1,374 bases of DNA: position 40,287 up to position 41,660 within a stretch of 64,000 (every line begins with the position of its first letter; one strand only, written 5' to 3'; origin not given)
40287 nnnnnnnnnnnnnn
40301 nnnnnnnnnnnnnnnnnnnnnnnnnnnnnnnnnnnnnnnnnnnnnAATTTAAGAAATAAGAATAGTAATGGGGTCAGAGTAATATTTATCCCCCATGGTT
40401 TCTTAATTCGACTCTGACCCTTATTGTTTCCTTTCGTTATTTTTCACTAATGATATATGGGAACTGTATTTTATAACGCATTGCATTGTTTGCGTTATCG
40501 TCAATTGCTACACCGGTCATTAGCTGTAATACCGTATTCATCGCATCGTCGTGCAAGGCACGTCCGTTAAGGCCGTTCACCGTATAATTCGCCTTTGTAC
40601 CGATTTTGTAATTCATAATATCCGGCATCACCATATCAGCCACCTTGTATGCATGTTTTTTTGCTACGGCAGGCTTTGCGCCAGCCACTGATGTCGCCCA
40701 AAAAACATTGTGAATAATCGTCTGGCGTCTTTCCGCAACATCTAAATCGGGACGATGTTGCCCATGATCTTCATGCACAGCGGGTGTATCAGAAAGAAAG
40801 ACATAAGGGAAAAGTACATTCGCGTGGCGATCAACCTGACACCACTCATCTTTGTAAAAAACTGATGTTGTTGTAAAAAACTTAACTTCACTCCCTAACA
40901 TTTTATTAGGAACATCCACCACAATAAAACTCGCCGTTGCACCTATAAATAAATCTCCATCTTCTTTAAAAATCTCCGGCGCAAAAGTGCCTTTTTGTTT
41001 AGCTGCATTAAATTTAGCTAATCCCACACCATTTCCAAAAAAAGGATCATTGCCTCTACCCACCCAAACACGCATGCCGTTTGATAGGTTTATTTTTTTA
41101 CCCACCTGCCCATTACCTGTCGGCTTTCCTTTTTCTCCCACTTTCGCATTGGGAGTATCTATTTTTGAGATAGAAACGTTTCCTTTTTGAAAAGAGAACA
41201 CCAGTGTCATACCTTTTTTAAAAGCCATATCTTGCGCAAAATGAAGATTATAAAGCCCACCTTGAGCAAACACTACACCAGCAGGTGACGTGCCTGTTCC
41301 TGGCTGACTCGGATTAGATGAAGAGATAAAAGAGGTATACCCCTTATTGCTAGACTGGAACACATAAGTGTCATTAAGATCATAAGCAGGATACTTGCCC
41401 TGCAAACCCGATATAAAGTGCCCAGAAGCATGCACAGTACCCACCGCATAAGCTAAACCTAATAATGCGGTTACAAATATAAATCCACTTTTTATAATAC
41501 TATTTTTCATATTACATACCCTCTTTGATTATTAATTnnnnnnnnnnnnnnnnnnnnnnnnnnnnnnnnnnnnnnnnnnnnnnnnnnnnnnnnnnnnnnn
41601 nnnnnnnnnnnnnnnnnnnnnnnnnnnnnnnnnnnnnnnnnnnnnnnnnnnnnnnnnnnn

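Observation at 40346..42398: AT-rich two-gene islet next to the IS: divergent secreted protein and PD-(D/E)xK-motif protein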

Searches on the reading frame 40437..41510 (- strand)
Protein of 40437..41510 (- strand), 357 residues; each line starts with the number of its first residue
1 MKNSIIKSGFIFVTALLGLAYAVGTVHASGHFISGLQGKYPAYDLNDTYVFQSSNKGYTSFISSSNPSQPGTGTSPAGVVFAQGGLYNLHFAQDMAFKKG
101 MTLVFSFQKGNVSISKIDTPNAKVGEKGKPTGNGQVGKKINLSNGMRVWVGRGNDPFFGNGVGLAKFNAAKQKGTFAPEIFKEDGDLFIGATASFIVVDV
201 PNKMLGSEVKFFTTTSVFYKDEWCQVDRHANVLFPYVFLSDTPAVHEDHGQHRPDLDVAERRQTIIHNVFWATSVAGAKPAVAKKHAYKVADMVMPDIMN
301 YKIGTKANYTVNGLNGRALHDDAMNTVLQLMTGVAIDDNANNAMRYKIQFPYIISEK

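Call 3: search_protein_families(library=pfam, proteins=[window:40437-41510:-], max_evalue=1)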
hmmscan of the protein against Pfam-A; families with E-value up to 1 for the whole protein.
window:40437-41510:- (357 aa): 1 family
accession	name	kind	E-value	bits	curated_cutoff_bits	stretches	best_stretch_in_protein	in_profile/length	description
PF14224.11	DUF4331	-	4.3e-11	43.1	27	3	38-111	10-83/421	Domain of unknown function (DUF4331)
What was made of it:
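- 40437..41510 (-): DUF4331-family secreted or periplasmic protein, 357 aa. A passenger gene linked to the IS5. Pfam PF14224 E 4.3e-11 (call 3).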

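Call 4: search_protein_families(library=ncbifam, proteins=[window:40437-41510:-], max_evalue=1)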
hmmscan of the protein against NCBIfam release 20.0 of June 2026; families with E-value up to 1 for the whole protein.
window:40437-41510:- (357 aa): 0 families

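Call 5: search_protein_families(library=padloc, proteins=[window:40437-41510:-], max_evalue=1)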
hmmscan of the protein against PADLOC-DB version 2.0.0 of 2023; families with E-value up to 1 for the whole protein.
window:40437-41510:- (357 aa): 1 family
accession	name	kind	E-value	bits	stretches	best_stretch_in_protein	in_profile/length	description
PDLC02646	DrmMI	-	0.035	10.2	1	222-297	463-540/792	DrmMI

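Call 9: search_solved_structures(query=window:40437-41510:-, max_evalue=10, show_alignments=1)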
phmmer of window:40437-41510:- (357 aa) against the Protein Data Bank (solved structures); distinct sequences matched with E-value up to 10: 2.
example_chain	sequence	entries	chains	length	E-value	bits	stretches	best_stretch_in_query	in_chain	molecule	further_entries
4jsb_A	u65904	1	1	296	2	10.6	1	92-178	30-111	Enoyl-CoA hydratase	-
4jvt_A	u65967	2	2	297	2.2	10.4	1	92-178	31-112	Enoyl-CoA hydratase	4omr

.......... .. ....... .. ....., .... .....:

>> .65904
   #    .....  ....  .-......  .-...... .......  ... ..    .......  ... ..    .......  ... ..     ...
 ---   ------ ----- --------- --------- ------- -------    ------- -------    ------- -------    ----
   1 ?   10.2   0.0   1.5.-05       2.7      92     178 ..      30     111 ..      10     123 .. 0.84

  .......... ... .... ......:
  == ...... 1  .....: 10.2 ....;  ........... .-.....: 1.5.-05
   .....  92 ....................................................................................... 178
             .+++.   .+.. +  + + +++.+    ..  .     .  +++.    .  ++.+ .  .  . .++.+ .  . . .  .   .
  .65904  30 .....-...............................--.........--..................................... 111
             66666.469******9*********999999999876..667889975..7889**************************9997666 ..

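Call 10: search_protein_families(library=phrogs, proteins=[window:40437-41510:-], max_evalue=1)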
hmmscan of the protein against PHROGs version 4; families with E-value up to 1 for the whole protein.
window:40437-41510:- (357 aa): 0 families
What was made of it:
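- Tried and rejected: Pfam, NCBIfam and PHROGs gave nothing for the nuclease ORF (calls 3, 4, 10).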

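Call 38: find_homologous_proteins(query=window:40437-41510:-, max_evalue=0.001)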
Query window:40437-41510:- (357 aa): 42 proteins with E <= 0.001 among 3133 candidates.
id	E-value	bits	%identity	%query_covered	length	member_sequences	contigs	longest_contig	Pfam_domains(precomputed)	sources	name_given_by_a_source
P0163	1.1e-236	802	99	100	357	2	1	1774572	PF14224.12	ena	-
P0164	2.8e-205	699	85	100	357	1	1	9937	PF14224.12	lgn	-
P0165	3.8e-164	564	72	95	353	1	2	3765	PF14224.12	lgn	-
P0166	1.4e-160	552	70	97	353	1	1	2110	PF14224.12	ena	-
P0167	2.4e-160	551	73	92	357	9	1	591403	PF14224.12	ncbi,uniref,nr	ncbi:DUF4331 domain-containing protein [Leisingera aquaemixtae]|uniref:DUF4331 family protein n=1 Ta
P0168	1.8e-159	548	69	97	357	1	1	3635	PF14224.12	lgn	-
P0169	1.1e-158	546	68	99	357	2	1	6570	PF14224.12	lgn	-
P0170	1.3e-157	542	70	93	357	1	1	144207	PF14224.12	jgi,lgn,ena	-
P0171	1.6e-157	542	66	100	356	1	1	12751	PF14224.12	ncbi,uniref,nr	ncbi:DUF4331 family protein [Ruegeria lacuscaerulensis]|uniref:DUF4331 family protein n=1 Tax=Rueger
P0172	2.1e-157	542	66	100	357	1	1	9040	PF14224.12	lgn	-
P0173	7.3e-157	540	68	99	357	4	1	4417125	PF14224.12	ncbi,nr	ncbi:DUF4331 family protein [Parasedimentitalea marina]|nr:DUF4331 family protein [Parasedimentitale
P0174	1.8e-156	539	66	99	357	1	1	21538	PF14224.12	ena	-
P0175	1.0e-154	533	69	94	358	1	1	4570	PF14224.12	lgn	-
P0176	1.4e-154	532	65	100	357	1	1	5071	PF14224.12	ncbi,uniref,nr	ncbi:DUF4331 family protein [Pelagibius sp. Alg239-R121]|uniref:DUF4331 family protein n=1 Tax=Pelag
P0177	1.8e-154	532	68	95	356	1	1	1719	PF14224.12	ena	-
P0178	2.2e-154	532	65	99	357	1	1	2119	PF14224.12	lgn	-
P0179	6.5e-153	527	65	99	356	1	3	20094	PF14224.12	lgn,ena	-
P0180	2.3e-152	525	68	96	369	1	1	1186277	PF14224.12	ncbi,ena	-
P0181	5.2e-152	524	66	99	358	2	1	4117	PF14224.12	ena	-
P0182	7.5e-150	517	67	94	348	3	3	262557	PF14224.12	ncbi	-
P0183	1.6e-149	516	67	95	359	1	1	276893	PF14224.12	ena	-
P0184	1.3e-147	510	63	99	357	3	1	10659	PF14224.12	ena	-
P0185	1.3e-146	506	62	99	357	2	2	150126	PF14224.12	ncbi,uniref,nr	ncbi:DUF4331 family protein [Ruegeria arenilitoris]|uniref:DUF4331 family protein n=1 Tax=Ruegeria a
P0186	1.7e-145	503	62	100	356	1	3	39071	PF14224.12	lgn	-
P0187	2.3e-145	502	64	95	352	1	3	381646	PF14224.12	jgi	-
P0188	1.2e-144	500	62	99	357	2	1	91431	PF14224.12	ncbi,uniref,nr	ncbi:DUF4331 family protein [Ruegeria arenilitoris]|uniref:DUF4331 family protein n=1 Tax=Ruegeria a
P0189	1.6e-141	489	63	96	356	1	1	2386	PF14224.12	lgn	-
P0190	8.2e-139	481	61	96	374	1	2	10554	PF14224.12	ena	-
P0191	5.7e-137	475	64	89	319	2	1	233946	PF14224.12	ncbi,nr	ncbi:conserved hypothetical protein [Roseibium sp. TrichSKD4]|nr:conserved hypothetical protein [Ros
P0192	9.2e-135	467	59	94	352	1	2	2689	PF14224.12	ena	-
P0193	2.1e-133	463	61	96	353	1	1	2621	PF14224.12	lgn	-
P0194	7.2e-130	451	56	99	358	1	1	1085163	PF14224.12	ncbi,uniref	ncbi:hypothetical protein NBRC116590_17290 [Pelagimonas sp. KU-00592-HH]|uniref:hypothetical protein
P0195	1.0e-127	444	57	97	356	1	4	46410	PF14224.12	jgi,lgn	jgi:hypothetical protein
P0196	8.5e-127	441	56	99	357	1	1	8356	PF14224.12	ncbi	-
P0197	1.2e-120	421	56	96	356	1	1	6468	PF14224.12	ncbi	-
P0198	7.4e-120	418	57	92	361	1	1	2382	PF14224.12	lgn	-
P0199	2.5e-110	387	52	93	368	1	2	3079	PF14224.12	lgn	-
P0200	4.0e-109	383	50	97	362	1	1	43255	PF14224.12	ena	-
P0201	3.2e-104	367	49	97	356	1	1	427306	PF14224.12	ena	-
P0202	9.6e-90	319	43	93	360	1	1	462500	PF14224.12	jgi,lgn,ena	-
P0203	9.2e-80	286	64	58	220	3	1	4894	PF14224.12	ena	-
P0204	9.5e-49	184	52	50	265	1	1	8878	PF14224.12,PF01641.27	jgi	-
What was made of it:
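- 40437..41510 (-): 42 homologs at 42-99% identity, nearly all about 357 aa (call 38).
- On Pfam DUF4331 (PF14224): Precomputed PF14224 hits on all 42 homologs (call 38).
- Closest known: Pfam DUF4331. Same: There is a tight subfamily of about 357 aa, with named members from marine Alphaproteobacteria such as Leisingera, Ruegeria, Parasedimentitalea, Pelagibius and Roseibium (call 38).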

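Call 41: find_encoding_contigs(protein=P0163, flank=10000, max_places=3)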
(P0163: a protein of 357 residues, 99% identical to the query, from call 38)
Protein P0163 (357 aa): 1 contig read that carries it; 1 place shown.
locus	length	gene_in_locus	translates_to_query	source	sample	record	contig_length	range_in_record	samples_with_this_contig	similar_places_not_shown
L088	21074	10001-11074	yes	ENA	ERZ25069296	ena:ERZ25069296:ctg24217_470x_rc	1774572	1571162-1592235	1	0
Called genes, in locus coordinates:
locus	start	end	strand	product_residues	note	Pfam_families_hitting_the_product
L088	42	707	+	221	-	PF03441:FAD_binding_7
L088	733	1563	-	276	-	PF00950:ABC-3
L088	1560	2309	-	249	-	PF00005:ABC_tran, PF13401:AAA_22 (weak), PF13304:AAA_21 (faint)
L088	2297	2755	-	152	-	PF01475:FUR, PF03965:Penicillinase_R (weak)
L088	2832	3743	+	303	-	PF01297:ZnuA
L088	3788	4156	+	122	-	PF09996:DUF2237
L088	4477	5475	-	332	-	PF05598:DUF772, PF01609:DDE_Tnp_1, PF13612:DDE_Tnp_1_3 (weak), PF13359:DDE_Tnp_4, PF13586:DDE_Tnp_1_2 (faint), PF13751:DDE_Tnp_1_6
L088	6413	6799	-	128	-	-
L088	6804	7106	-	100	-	-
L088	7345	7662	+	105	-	PF12762:DDE_Tnp_IS1595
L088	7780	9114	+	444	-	PF00202:Aminotran_3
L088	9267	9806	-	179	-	PF01609:DDE_Tnp_1, PF13612:DDE_Tnp_1_3, PF13359:DDE_Tnp_4, PF13586:DDE_Tnp_1_2 (weak), PF13751:DDE_Tnp_1_6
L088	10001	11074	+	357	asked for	PF14224:DUF4331 (faint)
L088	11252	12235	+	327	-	PF05598:DUF772, PF01609:DDE_Tnp_1, PF13586:DDE_Tnp_1_2 (faint), PF13612:DDE_Tnp_1_3 (weak), PF13359:DDE_Tnp_4, PF13751:DDE_Tnp_1_6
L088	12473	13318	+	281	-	PF00795:CN_hydrolase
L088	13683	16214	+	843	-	PF00593:TonB_dep_Rec_b-barrel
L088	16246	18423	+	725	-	-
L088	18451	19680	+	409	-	PF07690:MFS_1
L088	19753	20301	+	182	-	PF13443:HTH_26 (weak), PF01381:HTH_3, PF07883:Cupin_2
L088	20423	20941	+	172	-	PF00171:Aldedh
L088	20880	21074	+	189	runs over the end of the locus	PF00171:Aldedh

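Call 42: find_encoding_contigs(protein=P0164, flank=10000, max_places=3)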
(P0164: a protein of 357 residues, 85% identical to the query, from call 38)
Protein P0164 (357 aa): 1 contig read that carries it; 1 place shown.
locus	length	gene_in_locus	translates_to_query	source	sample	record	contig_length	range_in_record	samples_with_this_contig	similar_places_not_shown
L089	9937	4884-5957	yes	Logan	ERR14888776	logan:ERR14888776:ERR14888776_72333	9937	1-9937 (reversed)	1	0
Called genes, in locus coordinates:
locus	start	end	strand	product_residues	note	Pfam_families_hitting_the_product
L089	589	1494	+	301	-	-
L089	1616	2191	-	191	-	PF09411:PagL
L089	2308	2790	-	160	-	PF02643:DUF192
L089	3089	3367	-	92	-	-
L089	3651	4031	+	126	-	PF11944:DUF3461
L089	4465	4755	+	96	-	-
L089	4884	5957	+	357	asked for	PF14224:DUF4331 (faint)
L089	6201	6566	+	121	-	-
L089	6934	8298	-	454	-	PF00171:Aldedh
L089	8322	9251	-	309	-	PF03916:NrfD (weak), PF04976:DmsC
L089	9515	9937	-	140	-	?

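Call 53: predict_structure(alignment_id=A3)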
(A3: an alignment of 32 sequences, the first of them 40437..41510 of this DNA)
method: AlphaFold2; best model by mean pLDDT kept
length: 357 residues; sequences in the alignment: 32
mean_pLDDT: 82.8   pTM: 0.84
mean pLDDT of the five models: 82.8, 80.2, 73.2, 69.4, 66.1
residues with pLDDT >= 90: 177; 70-90: 112; 50-70: 30; < 50: 38
segments of 3 or more residues with pLDDT < 50: 1-31, 242-248
pLDDT, mean of each block of 10 residues (from residue 1): 41 44 34 70 87 97 77 67 94 94 96 97 96 97 97 80 78 89 77 93 96 93 89 70 49 82 89 94 96 87 94 89 88 88 85 90
secondary structure, 60 per line:
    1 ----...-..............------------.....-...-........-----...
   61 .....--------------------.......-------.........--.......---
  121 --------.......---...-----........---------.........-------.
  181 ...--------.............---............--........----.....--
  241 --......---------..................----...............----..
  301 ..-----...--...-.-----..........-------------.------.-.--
elements in order: H9-22 H35-39 E45-52 E58-65 E86-92 E100-108 E111-117 E129-135 E139-141 E147-154 H164-172 H180-183 E192-201 E208-219 E222-229 H234-238 H243-248 H258-275 H280-294 E299-302 E308-310 E313-315 H323-332

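Call 55: fold_search(model_id=the predicted structure, library=pdb)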
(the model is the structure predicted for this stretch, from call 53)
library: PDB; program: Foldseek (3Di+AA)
matches with E <= 10: 1176; with E <= 0.001: 0
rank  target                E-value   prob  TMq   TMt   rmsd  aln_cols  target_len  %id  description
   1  4p1y_B                2.2e-03  0.04  0.06  0.07  23.1       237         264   13  Crystal structure of staphylococcal gamma-hemolysin prepore (released 2014-10-01)
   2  4rcl_B                4.4e-02  0.30  0.13  0.19  13.6       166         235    5  Structure of EspG3 chaperone from the type VII (ESX-3) secretion system, space group P43212 (released 2015-09-16)
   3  7ybh_A                5.0e-02  0.07  0.11  0.04  19.6       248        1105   10  SARS-CoV-2 lambda variant spike (released 2023-08-09)
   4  9ell_A                6.7e-02  0.04  0.10  0.05  19.0       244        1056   13  Cryo-EM structure of SARS-CoV-2 Omicron JN.1.11 spike protein (one RBD up state) (released 2025-06-04)
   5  7r15_A                7.1e-02  0.10  0.11  0.05  15.5       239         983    9  Alpha Variant SARS-CoV-2 Spike with 2 Erect RBDs (released 2022-03-02)
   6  7ndb_B                7.5e-02  0.04  0.10  0.05  18.0       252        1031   10  EM structure of SARS-CoV-2 Spike glycoprotein in complex with COVOX-253H165L Fab (released 2021-03-03)
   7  7my2_B                7.5e-02  0.04  0.10  0.04  20.3       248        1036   10  CryoEM structure of neutralizing nanobody Nb30 in complex with SARS-CoV2 spike (released 2021-06-16)
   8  6u3t_A                1.0e-01  0.03  0.09  0.12  22.4       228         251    8  Structure-based discovery of a novel small-molecule inhibitor of methicillin-resistant S. aureus (released 2020-03-25)
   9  7m6g_B                1.1e-01  0.04  0.10  0.05  18.9       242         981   11  Structure of the SARS-CoV-2 S 6P trimer in complex with the human neutralizing antibody Fab fragment, BG7-15 (released 2021-05-05)
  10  8xyh_A                1.1e-01  0.04  0.11  0.05  16.7       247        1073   10  Cryo-EM structure of BANAL-20-52 spike protein (6P) (released 2025-01-22)
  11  7ej5_B                1.1e-01  0.06  0.11  0.05  18.8       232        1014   10  Cryo-EM structure of SARS-CoV-2 spike in complex with a neutralizing antibody RBD-chAb-45 (released 2021-06-23)
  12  8d56_A                1.1e-01  0.06  0.10  0.04  18.3       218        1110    8  One RBD-up state of SARS-CoV-2 BA.2 variant spike protein (released 2023-06-07)
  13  8psd_B                1.2e-01  0.07  0.11  0.05  17.3       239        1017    9  SARS-CoV-2 XBB 1.0 closed conformation. (released 2023-11-01)
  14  9eln_A                1.2e-01  0.04  0.11  0.05  18.6       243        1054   11  Cryo-EM structure of SARS-CoV-2 Omicron JN.1.11+S31 deletion spike protein (one RBD up state) (released 2025-05-28)
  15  7ybh_B                1.2e-01  0.04  0.09  0.04  17.6       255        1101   10  SARS-CoV-2 lambda variant spike (released 2023-08-09)
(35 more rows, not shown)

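Call 63: find_related_loci(query=window:40437-41510:-, collection=metagenome_contigs, flank=6000)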
Query window:40437-41510:- (357 aa) in metagenome_contigs; peptide patterns used: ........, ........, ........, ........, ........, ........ (x = any residue, [..] = any of these).
35 stretches matched a pattern; 1 encode a relative of the query (tblastn E <= 1e-3); 1 distinct loci.
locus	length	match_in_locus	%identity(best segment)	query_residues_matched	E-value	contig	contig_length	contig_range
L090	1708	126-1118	66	24-353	1e-166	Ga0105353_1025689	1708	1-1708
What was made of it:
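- Tried and rejected: The metagenome scan for DUF4331 relatives returned a single 1.7-kb contig, which was useless for context (call 63).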

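Call 64: find_encoding_contigs(protein=P0180, flank=5000, max_places=2)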
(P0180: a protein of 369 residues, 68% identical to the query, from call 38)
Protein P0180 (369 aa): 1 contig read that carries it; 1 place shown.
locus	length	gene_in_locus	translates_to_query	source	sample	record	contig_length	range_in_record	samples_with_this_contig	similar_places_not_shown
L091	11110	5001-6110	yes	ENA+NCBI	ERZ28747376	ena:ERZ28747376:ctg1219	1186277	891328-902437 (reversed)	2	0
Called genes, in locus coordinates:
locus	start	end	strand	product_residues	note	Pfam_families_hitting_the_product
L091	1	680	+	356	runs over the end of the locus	PF00005:ABC_tran, PF08352:oligo_HPY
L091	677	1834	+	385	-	PF00005:ABC_tran, PF13304:AAA_21 (faint), PF08352:oligo_HPY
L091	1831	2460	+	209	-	PF00857:Isochorismatase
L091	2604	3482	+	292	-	PF13714:PEP_mutase, PF00463:ICL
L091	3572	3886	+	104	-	PF01527:HTH_Tnp_1, PF13518:HTH_28 (weak)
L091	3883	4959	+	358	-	PF13276:HTH_21, PF00665:rve, PF13683:rve_3, PF13333:rve_2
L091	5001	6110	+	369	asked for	PF14224:DUF4331 (weak)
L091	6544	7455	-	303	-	PF07883:Cupin_2 (weak)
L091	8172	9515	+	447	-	PF00078:RVT_1, PF08388:GIIM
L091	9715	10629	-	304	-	PF01522:Polysacc_deac_1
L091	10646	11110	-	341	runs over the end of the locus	PF00710:Asparaginase, PF17763:Asparaginase_C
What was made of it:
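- In L091 a homolog abuts an IS3-type transposase (call 64).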

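Call 65: find_encoding_contigs(protein=P0173, flank=5000, max_places=2)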
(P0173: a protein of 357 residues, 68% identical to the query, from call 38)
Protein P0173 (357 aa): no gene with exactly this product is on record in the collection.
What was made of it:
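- Tried and rejected: The look-up of P0173 failed (call 65).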

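Call 66: find_encoding_contigs(protein=P0170, flank=5000, max_places=2)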
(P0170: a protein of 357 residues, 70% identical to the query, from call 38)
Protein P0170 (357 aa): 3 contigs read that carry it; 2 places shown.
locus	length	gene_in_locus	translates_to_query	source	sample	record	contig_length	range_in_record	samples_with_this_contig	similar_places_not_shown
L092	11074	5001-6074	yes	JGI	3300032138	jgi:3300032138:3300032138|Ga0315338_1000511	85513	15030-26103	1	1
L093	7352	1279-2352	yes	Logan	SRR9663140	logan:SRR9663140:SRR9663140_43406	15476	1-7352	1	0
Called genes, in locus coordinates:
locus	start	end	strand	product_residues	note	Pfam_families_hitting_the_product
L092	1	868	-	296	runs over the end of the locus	-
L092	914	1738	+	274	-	PF18912:DZR_2, PF00156:Pribosyltran (weak)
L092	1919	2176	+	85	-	PF00462:Glutaredoxin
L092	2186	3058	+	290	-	PF00795:CN_hydrolase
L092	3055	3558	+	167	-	PF06676:DUF1178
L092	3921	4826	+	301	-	PF00126:HTH_1, PF03466:LysR_substrate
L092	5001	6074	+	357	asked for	PF14224:DUF4331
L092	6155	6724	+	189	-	PF16694:Cytochrome_P460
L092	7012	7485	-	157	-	PF12802:MarR_2 (faint), PF13404:HTH_AsnC-type, PF13412:HTH_24, PF01037:AsnC_trans_reg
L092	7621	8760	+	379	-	PF00355:Rieske, PF00848:Ring_hydroxyl_A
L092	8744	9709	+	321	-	PF00676:E1_dh, PF00456:Transketolase_N (weak)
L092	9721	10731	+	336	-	PF02779:Transket_pyr, PF02780:Transketolase_C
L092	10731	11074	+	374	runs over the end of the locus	PF00364:Biotin_lipoyl, PF12146:Hydrolase_4, PF00561:Abhydrolase_1, PF12697:Abhydrolase_6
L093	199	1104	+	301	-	PF00126:HTH_1, PF03466:LysR_substrate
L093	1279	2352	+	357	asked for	PF14224:DUF4331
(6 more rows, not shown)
